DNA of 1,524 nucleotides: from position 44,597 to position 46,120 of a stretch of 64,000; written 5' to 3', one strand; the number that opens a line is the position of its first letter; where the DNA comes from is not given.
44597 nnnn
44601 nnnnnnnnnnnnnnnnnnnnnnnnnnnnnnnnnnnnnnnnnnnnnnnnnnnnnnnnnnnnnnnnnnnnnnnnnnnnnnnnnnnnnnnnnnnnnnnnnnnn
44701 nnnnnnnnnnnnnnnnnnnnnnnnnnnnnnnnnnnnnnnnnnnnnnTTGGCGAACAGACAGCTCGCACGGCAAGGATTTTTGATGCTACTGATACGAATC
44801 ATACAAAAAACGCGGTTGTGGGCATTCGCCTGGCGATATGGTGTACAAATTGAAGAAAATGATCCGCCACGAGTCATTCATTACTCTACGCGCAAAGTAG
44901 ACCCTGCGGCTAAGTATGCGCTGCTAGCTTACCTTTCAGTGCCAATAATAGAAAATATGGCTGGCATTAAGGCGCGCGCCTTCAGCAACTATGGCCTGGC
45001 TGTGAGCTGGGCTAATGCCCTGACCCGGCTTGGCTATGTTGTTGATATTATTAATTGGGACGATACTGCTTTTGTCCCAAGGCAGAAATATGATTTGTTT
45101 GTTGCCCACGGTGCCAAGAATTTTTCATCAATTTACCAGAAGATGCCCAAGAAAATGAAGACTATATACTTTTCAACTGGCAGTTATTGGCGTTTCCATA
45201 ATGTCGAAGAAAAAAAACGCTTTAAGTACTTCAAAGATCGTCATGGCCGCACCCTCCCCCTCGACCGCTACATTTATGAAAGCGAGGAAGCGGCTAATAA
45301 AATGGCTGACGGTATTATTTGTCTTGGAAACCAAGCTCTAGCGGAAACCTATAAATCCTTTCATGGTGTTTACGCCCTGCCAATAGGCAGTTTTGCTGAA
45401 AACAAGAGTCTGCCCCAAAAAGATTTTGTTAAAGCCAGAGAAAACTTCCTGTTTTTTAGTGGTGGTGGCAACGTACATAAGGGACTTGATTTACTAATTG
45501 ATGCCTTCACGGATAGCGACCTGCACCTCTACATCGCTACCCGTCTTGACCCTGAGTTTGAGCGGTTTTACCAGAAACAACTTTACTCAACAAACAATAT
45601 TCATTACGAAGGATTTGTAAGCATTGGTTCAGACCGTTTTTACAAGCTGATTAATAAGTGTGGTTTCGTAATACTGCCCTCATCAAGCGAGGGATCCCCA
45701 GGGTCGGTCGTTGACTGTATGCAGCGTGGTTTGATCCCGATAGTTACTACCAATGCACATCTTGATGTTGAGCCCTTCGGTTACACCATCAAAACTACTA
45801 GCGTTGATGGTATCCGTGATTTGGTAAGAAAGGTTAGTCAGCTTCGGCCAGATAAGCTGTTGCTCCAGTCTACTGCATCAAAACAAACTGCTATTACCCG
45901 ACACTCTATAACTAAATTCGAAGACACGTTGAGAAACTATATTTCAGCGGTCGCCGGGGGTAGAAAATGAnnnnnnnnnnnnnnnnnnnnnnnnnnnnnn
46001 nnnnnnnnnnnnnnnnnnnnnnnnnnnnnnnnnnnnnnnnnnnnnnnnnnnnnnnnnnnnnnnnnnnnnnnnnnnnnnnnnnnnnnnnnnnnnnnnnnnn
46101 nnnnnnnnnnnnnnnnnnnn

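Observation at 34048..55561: GDP-fucose, ABC-transporter-dependent glycan locus with three methyltransferase genes and a Wzt C-terminal extension: candidate methyl-terminated polymer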

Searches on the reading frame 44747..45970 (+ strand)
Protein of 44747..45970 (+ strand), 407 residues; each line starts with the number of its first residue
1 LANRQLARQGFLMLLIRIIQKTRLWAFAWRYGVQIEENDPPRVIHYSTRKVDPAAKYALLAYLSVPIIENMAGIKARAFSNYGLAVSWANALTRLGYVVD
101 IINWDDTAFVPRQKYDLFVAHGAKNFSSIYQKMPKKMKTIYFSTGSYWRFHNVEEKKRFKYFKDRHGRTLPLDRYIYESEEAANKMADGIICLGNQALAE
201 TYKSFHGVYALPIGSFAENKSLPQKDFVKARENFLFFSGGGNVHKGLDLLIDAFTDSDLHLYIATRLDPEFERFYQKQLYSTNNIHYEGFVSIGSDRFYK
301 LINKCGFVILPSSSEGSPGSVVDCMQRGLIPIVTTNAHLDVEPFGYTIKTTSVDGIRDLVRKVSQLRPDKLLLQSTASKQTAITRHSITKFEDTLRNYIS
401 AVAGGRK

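Call 4: search_protein_families(library=pfam, proteins=[window:44747-45970:+])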
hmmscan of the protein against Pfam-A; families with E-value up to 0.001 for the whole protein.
window:44747-45970:+ (407 aa): 2 families
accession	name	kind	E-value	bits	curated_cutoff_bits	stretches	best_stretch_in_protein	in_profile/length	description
PF00534.26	Glycos_transf_1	-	1.9e-08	34.5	26.4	1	224-335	7-123/172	Glycosyl transferases group 1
PF13692.12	Glyco_trans_1_4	-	3.9e-08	34.1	27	1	236-337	5-108/142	Glycosyl transferases group 1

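Call 7: search_protein_families(library=ncbifam, proteins=[window:44747-45970:+])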
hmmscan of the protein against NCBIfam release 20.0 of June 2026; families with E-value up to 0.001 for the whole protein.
window:44747-45970:+ (407 aa): 0 families

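Call 67: search_protein_families(library=ncbifam, proteins=[window:44747-45970:+], max_evalue=1)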
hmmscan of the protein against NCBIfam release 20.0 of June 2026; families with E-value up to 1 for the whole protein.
window:44747-45970:+ (407 aa): 7 families
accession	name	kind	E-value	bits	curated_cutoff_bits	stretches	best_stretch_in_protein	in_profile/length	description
TIGR04157.1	glyco_rSAM_CFB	subfamily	0.0023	17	400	1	171-337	151-332/406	TIGR04157 family glycosyltransferase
NF046085.1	XrtY_assoc_Gly1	equivalog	0.0043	16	400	1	233-346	211-330/387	XrtY-associated glycosyltransferase XYAG1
NF041010.1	glycosy_Agl16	equivalog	0.013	14.4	575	1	277-371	228-320/352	glycosylation protein Agl16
NF041696.1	Shig_StxA_1e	exception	0.014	15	730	1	249-304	61-117/315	Shiga toxin Stx1e subunit A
NF007396.0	PRK09922.1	equivalog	0.092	11.6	385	1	242-399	198-355/361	lipopolysaccharide 1,6-galactosyltransferase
NF047684.1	TeichurnBiosyTuaC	equivalog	0.13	11.2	550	1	293-345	278-329/391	teichuronic acid biosynthesis protein TuaC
NF041695.1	Shig_StxA_1d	exception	0.14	11.9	725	1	249-303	61-116/314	Shiga toxin Stx1d subunit A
